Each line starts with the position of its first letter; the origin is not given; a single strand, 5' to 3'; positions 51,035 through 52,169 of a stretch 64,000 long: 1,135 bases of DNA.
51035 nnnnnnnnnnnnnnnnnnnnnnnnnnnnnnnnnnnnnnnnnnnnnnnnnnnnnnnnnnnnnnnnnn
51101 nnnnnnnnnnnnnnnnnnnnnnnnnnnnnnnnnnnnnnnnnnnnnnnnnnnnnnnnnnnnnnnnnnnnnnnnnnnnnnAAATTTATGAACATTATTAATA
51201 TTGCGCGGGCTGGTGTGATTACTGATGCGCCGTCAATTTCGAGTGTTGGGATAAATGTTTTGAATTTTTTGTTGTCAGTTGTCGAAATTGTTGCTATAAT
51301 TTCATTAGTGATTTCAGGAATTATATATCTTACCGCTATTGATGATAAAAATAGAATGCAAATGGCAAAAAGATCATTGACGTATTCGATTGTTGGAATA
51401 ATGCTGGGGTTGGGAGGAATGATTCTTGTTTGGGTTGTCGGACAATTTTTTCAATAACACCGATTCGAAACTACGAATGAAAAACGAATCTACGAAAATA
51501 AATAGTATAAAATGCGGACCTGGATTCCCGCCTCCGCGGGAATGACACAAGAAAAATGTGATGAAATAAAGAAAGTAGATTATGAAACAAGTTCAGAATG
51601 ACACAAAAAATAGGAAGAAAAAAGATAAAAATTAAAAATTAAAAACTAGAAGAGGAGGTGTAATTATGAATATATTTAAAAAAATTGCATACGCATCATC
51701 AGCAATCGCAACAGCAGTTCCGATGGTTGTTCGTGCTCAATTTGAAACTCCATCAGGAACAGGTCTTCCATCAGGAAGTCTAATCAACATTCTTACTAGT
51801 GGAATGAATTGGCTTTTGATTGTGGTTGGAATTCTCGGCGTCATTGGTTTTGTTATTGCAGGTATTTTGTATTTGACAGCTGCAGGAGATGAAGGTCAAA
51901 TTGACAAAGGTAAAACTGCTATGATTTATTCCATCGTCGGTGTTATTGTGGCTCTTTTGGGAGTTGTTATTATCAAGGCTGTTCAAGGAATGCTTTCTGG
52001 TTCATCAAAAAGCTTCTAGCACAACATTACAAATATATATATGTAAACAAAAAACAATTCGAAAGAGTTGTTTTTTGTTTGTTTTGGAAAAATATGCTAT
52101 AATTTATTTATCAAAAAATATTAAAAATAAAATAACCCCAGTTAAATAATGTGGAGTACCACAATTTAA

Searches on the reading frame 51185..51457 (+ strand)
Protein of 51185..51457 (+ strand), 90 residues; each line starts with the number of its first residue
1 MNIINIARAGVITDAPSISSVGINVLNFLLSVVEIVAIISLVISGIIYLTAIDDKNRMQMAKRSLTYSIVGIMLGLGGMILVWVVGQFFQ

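Call 82: search_protein_families(library=pfam, proteins=[window:51185-51457:+], max_evalue=0.0001)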
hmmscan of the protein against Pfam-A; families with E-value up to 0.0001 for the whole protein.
window:51185-51457:+ (90 aa): 1 family
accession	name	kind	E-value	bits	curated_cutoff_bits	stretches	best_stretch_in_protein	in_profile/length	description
PF18895.5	T4SS_pilin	-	1.5e-06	28.7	26.6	1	24-89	11-71/71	Type IV secretion system pilin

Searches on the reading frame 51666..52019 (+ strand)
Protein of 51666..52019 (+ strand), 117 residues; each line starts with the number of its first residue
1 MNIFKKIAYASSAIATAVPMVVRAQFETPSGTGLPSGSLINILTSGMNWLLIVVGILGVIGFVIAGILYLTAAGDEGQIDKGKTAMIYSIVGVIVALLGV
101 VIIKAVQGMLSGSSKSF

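Call 11: search_protein_families(library=pfam, proteins=[window:51666-52019:+], max_evalue=0.01)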
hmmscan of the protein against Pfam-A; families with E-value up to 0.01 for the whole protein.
window:51666-52019:+ (117 aa): 1 family
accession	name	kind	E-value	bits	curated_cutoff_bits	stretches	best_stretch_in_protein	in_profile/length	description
PF18895.5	T4SS_pilin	-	1.7e-08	34.9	26.6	1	47-104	13-69/71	Type IV secretion system pilin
